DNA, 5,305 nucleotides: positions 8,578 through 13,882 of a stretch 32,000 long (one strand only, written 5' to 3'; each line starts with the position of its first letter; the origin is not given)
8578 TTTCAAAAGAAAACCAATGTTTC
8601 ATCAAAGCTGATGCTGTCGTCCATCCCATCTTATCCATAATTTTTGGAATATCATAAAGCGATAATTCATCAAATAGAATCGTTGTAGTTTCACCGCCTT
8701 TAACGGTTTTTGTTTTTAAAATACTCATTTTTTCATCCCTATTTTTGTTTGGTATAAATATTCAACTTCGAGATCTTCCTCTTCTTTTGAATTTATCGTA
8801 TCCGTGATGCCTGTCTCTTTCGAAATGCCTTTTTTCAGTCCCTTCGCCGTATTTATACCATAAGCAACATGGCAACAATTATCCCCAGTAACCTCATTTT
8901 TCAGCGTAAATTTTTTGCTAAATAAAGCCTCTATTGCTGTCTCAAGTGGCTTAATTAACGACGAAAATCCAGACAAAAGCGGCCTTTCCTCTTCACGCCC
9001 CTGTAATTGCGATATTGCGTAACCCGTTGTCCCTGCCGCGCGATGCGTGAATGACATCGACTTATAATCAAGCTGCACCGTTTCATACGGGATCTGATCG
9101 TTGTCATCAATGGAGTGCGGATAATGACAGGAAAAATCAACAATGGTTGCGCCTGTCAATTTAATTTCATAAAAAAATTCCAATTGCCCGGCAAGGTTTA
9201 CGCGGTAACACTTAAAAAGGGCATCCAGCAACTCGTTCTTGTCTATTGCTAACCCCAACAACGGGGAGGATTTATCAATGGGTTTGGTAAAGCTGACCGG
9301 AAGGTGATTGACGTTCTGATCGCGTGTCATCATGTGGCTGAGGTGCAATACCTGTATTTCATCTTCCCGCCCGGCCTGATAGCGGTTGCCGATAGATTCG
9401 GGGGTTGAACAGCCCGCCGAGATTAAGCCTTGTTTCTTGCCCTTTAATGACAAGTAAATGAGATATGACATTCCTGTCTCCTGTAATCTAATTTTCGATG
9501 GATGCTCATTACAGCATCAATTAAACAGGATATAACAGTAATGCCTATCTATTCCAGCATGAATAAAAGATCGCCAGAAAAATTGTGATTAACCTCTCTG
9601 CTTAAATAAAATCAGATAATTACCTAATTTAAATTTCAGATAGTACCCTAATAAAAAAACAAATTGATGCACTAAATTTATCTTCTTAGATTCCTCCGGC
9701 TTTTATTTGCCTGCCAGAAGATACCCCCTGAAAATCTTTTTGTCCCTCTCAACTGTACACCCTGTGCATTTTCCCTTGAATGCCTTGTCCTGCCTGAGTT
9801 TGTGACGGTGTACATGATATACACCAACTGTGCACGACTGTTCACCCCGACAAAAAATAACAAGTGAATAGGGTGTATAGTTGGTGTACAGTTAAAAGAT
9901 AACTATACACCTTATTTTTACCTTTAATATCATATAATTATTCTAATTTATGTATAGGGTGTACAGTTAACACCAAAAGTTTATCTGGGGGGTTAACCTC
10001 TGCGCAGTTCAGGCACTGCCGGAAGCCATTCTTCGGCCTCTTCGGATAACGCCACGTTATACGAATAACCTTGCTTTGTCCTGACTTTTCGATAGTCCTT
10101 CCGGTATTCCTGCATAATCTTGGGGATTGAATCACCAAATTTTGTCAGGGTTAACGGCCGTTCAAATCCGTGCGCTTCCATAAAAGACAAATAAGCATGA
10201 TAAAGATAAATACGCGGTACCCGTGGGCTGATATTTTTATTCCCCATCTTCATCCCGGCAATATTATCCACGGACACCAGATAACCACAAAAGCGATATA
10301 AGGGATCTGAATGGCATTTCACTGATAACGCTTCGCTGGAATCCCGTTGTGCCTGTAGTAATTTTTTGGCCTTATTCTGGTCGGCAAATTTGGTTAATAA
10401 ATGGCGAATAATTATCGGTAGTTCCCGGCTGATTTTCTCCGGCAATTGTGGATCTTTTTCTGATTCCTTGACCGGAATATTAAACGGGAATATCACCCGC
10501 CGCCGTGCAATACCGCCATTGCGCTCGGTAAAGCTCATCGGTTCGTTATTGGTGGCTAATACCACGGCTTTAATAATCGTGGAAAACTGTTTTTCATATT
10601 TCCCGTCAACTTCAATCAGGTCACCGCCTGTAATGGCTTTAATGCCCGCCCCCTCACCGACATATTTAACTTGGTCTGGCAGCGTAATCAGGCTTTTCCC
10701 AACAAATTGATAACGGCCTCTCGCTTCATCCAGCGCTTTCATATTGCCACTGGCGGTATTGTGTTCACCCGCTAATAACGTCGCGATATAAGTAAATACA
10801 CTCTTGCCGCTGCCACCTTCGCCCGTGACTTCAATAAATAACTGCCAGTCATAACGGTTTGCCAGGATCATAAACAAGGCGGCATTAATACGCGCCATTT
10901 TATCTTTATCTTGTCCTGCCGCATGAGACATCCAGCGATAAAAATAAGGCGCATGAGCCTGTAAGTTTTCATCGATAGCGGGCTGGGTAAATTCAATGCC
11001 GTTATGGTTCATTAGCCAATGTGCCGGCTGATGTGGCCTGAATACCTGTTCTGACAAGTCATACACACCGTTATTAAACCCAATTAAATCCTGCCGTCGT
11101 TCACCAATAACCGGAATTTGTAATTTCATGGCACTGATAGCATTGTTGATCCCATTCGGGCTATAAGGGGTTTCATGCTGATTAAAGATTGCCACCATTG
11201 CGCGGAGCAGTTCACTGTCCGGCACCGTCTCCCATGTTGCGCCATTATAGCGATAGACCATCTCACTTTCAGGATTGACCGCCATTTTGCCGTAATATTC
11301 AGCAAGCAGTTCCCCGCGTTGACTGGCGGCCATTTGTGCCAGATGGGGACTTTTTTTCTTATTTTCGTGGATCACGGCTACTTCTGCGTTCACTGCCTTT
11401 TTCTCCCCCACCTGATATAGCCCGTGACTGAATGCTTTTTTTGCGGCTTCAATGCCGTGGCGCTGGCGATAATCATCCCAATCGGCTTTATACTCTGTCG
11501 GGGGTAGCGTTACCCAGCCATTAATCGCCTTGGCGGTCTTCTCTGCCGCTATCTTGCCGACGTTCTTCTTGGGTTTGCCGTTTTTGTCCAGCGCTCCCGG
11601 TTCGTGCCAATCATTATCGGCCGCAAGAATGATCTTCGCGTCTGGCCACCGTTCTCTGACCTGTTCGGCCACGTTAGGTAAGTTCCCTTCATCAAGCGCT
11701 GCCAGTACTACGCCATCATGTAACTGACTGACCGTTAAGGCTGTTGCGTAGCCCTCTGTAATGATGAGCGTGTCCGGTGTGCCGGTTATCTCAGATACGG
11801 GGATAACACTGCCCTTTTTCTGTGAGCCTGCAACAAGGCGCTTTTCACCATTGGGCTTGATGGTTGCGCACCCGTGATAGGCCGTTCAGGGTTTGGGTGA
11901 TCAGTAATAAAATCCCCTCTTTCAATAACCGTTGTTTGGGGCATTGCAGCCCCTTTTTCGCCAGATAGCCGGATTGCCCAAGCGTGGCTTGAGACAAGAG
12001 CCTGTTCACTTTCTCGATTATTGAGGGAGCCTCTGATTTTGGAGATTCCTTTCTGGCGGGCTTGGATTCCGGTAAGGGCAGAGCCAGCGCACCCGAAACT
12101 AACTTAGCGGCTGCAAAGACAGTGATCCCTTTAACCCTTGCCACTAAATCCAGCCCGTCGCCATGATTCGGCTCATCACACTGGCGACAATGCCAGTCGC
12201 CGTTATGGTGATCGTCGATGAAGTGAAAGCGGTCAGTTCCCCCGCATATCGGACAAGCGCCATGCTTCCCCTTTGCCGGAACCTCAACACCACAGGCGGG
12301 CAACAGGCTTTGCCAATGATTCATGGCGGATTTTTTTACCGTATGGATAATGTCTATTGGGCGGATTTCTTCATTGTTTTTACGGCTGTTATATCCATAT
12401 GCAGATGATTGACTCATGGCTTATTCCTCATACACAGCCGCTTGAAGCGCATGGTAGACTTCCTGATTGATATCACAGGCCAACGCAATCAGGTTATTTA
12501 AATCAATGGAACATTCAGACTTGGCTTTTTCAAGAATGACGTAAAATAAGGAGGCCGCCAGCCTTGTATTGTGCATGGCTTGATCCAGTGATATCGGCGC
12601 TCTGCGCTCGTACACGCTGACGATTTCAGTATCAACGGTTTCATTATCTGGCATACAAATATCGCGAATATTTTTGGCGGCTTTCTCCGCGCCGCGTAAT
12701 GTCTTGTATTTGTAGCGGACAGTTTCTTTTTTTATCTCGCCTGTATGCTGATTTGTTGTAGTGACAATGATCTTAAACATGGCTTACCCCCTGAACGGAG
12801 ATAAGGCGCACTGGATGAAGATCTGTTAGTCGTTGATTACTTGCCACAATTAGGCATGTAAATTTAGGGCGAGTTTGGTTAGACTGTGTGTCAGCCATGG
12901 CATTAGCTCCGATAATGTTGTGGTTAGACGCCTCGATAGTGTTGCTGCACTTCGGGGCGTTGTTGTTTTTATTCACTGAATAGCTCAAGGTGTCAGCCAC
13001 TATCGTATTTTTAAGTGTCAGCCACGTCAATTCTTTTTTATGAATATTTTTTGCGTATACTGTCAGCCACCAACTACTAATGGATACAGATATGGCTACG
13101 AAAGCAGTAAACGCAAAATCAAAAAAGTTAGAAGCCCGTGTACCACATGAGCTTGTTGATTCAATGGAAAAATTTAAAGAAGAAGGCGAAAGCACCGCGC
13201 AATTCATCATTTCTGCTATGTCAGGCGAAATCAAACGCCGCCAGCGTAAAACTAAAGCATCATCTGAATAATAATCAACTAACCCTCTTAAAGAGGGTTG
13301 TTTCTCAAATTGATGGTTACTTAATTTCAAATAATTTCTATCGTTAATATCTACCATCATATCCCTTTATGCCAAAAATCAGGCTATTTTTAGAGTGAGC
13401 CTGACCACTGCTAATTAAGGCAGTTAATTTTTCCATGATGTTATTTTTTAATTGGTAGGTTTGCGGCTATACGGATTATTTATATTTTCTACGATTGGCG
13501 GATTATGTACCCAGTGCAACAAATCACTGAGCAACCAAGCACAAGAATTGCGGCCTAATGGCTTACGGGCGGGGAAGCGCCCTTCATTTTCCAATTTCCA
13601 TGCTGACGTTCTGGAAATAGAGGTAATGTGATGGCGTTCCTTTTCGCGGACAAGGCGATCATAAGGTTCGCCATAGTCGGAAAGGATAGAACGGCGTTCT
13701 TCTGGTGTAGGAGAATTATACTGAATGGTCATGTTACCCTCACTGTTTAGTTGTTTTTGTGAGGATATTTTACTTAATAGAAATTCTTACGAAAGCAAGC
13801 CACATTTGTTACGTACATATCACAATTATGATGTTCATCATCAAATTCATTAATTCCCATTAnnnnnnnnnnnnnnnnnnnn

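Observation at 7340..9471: AT-rich three-gene cassette (Hcp-like, 304-aa unknown, 136-aa membrane protein) in the accessory slot of a capsid-forming phage satellite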

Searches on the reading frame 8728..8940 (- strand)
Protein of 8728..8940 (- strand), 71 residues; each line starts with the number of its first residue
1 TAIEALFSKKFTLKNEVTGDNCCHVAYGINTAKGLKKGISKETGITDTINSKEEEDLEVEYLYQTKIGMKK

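Call 78: search_solved_structures(query=A6, max_evalue=10, show_alignments=3)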
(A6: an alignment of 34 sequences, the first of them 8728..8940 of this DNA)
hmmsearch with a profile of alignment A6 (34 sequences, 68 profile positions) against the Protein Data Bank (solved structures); distinct sequences matched with E-value up to 10: 19.
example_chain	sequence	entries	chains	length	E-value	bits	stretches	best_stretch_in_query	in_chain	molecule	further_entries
6h56_A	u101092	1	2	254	0.00034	23.8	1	7-50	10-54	Effector domain of Pseudomonas aeruginosa VgrG2b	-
6sjl_A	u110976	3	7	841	0.00059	23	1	7-58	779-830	Putative type VI secretion protein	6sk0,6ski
5fgs_A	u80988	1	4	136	0.48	13.7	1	4-47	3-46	Cell surface protein SpaA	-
5fgr_A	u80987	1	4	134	0.8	12.9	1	5-47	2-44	Cell surface protein SpaA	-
5hbb_B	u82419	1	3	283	0.87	12.8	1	4-47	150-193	Cell surface protein SpaA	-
5f44_A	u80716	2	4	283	0.87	12.8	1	4-47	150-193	Cell surface protein SpaA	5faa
5hts_A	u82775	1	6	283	0.87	12.8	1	4-47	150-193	Cell surface protein SpaA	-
5hdl_A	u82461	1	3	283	0.88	12.8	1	4-47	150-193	Cell surface protein SpaA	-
5j4m_A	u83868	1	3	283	0.88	12.8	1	4-47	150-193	Cell surface protein SpaA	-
3ahy_A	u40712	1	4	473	1.3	12.3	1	12-43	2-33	Beta-glucosidase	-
3zjk_A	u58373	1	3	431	1.6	12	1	19-43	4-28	BETA GLYCOSIDASE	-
1ug6_A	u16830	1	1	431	1.6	12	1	19-43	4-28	beta-glycosidase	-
4bce_A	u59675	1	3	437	1.6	12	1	19-43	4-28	BETA-GLUCOSIDASE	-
1np2_A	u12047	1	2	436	1.6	12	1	19-43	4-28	beta-glycosidase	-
5wka_A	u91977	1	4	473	1.7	11.9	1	22-46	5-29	Beta-glucosidase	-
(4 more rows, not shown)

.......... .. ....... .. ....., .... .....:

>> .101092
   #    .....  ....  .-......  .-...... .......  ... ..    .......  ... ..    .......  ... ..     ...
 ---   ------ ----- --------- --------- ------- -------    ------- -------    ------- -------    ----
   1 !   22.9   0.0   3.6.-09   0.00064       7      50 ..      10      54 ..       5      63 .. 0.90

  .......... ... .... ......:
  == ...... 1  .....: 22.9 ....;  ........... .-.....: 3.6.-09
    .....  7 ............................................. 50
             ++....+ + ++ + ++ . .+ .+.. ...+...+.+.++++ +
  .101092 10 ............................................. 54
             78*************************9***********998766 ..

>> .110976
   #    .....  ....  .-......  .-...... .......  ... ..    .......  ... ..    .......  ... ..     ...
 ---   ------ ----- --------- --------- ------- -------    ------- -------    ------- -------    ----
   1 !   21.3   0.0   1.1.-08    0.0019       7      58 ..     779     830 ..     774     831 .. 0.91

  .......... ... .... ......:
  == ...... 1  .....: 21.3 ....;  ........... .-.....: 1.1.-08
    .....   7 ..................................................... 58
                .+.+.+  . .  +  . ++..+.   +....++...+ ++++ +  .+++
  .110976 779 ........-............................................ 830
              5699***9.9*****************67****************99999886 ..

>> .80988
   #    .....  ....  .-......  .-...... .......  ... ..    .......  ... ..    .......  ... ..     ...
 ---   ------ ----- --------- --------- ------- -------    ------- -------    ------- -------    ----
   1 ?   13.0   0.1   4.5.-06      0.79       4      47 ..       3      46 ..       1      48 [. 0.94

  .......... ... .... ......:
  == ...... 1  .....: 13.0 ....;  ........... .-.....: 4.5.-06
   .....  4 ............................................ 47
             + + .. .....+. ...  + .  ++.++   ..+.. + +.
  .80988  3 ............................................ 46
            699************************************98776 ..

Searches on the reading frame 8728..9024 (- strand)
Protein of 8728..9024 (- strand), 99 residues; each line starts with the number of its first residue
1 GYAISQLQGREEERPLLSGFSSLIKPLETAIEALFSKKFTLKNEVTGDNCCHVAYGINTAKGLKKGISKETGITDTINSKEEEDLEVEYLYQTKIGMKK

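Call 55: find_homologous_proteins(query=window:8728-9024:-, max_evalue=0.001)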
Query seq(99 aa): 3 candidates shared short words with the query, none scored E <= 0.001.

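Call 76: search_protein_families(library=pfam, proteins=[window:8728-9021:-], max_evalue=10)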
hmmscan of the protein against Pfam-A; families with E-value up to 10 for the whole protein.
window:8728-9021:- (98 aa): 0 families

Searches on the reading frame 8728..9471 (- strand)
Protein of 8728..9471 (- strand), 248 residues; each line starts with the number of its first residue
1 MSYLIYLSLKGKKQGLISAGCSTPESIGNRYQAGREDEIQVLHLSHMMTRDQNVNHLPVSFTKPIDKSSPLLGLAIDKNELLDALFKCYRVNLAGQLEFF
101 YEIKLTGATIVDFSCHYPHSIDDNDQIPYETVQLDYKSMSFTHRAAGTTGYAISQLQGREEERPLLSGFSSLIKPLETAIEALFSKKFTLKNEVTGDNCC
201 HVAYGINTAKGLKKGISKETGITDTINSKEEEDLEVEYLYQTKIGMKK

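Call 3: search_protein_families(library=pfam, proteins=[window:8728-9471:-], max_evalue=0.1)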
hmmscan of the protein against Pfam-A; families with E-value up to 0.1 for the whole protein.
window:8728-9471:- (248 aa): 1 family
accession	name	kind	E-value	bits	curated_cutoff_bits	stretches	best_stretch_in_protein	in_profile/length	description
PF05638.18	T6SS_HCP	-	9.5e-19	68.4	23.5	1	6-143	1-129/129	Type VI secretion system effector, Hcp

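Call 4: search_protein_families(library=ncbifam, proteins=[window:8728-9471:-], max_evalue=0.1)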
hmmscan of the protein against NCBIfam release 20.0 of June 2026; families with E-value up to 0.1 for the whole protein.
window:8728-9471:- (248 aa): 1 family
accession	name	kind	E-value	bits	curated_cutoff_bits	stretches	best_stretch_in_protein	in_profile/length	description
TIGR03344.1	VI_effect_Hcp1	subfamily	1.6e-50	171.3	58.9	1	1-153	1-163/167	type VI secretion system tube protein TssD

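Call 5: search_protein_families(library=padloc, proteins=[window:8728-9471:-], max_evalue=0.1)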
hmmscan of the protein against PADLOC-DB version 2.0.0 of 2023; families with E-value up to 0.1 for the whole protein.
window:8728-9471:- (248 aa): 0 families

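Call 18: search_solved_structures(query=window:8728-9471:-, max_evalue=0.01, show_alignments=1)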
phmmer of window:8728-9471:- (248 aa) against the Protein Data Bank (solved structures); distinct sequences matched with E-value up to 0.01: 5.
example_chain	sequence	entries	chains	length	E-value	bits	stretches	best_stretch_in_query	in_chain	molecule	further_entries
5mxn_1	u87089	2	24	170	7.7e-22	81.2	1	6-150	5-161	Haemolysin co-regulated protein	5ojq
3he1_A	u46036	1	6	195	2.2e-21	79.7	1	5-150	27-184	Major exported Hcp3 protein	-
6a2v_A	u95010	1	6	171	2.3e-20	76.4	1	5-150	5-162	Type VI secretion system tube protein Hcp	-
5urw_11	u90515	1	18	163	1.4e-08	37.8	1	58-149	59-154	Hcp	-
4hkh_A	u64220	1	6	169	5.9e-05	26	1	55-144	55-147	Putative type VI secretion protein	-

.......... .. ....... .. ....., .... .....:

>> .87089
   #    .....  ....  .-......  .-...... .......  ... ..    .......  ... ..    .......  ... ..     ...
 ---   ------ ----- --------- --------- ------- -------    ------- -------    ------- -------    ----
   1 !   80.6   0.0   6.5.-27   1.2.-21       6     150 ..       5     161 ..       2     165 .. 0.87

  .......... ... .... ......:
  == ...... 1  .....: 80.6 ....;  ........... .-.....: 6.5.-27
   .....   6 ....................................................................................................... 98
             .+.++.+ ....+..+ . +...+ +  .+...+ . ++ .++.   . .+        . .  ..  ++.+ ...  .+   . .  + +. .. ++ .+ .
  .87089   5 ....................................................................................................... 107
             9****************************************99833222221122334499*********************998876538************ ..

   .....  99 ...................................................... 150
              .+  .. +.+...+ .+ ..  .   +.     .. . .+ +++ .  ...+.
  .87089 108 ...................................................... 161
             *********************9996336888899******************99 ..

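Call 81: predict_structure(protein=window:8728-9471:-)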
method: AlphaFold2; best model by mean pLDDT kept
length: 248 residues; sequences in the alignment: 1
mean_pLDDT: 33.3   pTM: 0.34
mean pLDDT of the five models: 33.3, 30.7, 28.1, 25.7, 24.4
residues with pLDDT >= 90: 0; 70-90: 0; 50-70: 11; < 50: 237
segments of 3 or more residues with pLDDT < 50: 1-80, 90-98, 102-114, 116-248
pLDDT, mean of each block of 10 residues (from residue 1): 24 23 28 29 37 34 35 38 51 42 44 45 30 30 26 32 32 43 38 32 30 26 26 28 25
secondary structure, 60 per line:
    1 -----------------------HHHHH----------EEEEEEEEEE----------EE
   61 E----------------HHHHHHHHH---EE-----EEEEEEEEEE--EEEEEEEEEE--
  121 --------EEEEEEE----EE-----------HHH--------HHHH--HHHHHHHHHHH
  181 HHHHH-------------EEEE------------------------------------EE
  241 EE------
elements in order: H24-28 E39-48 E59-61 H78-86 E97-106 E109-118 E129-135 H164-167 H170-185 E199-202 E239-242

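Call 93: search_protein_families(library=phrogs, proteins=[window:8728-9471:-], max_evalue=0.01)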
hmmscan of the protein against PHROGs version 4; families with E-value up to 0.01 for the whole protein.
window:8728-9471:- (248 aa): 0 families

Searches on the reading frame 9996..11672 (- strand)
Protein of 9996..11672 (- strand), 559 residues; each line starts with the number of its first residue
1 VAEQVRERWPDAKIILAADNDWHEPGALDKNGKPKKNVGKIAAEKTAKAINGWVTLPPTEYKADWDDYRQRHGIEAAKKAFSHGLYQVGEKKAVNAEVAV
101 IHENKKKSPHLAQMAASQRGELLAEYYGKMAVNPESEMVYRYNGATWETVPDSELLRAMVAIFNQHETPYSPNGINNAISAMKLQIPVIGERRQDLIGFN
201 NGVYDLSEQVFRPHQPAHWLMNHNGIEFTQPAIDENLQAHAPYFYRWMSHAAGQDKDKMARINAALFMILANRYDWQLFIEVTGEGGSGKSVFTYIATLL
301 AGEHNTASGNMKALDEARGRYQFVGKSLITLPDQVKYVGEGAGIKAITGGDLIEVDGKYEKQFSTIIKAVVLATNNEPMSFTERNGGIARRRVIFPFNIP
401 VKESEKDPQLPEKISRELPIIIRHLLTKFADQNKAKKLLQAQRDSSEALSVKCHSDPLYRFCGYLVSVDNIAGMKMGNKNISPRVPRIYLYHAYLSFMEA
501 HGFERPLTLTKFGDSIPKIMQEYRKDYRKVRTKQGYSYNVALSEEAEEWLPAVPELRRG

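Call 3: search_protein_families(library=pfam, proteins=[window:9996-11672:-], max_evalue=0.1)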
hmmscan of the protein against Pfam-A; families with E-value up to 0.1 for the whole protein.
window:9996-11672:- (559 aa): 5 families
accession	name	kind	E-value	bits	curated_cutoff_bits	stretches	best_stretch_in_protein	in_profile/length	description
PF03288.22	Pox_D5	-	1.3e-17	64.4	21.4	1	455-548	3-83/86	Poxvirus D5 protein-like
PF08706.16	D5_N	-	1.3e-11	45.4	22.4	1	121-231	2-130/145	D5 N terminal like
PF19263.5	DUF5906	-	1.1e-08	36.1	27.6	1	283-390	2-113/114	Family of unknown function (DUF5906)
PF13362.12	Toprim_3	-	0.0004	21.2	27.2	1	11-74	41-94/95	Toprim domain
PF01057.23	Parvo_NS1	-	0.035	13.5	20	1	322-385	154-215/271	Parvovirus non-structural protein NS1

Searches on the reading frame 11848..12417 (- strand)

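Call 13: search_protein_families(library=pfam, proteins=[window:11848-12417:-], max_evalue=0.01)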
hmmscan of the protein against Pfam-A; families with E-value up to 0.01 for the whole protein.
window:11848-12417:- (190 aa): 2 families
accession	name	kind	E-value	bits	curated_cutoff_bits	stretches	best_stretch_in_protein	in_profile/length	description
PF08273.17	Zn_Ribbon_Prim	-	4e-10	40.3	23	1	50-89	1-37/37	Zinc-binding domain of primase-helicase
PF12760.12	Zn_ribbon_IS1595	-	0.0032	17.8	25.4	1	52-81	18-44/46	Transposase zinc-ribbon domain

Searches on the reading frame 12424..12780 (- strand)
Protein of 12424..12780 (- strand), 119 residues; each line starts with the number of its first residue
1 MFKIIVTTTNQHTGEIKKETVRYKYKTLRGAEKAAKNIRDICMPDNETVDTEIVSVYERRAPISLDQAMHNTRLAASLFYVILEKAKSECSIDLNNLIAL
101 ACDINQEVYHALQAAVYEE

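Call 13: search_protein_families(library=pfam, proteins=[window:12424-12780:-], max_evalue=0.01)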
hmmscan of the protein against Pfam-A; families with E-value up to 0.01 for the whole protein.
window:12424-12780:- (119 aa): 0 families

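Call 93: search_protein_families(library=phrogs, proteins=[window:12424-12780:-], max_evalue=0.01)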
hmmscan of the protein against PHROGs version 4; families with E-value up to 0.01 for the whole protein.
window:12424-12780:- (119 aa): 1 family
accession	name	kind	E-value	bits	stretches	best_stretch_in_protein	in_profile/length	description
phrog_35285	-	unknown function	1e-20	74.4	1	60-116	2-59/65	-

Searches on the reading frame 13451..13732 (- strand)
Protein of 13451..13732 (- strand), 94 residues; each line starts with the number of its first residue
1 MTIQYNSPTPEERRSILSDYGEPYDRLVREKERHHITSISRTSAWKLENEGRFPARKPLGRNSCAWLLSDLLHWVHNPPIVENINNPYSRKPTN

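Call 14: search_protein_families(library=pfam, proteins=[window:13451-13732:-], max_evalue=0.01)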
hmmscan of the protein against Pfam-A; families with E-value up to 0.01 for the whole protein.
window:13451-13732:- (94 aa): 1 family
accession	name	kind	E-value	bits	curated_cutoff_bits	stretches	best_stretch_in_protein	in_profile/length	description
PF05930.18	Phage_AlpA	-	1.5e-12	47.6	21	1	25-75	1-51/51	Prophage CP4-57 regulatory protein (AlpA)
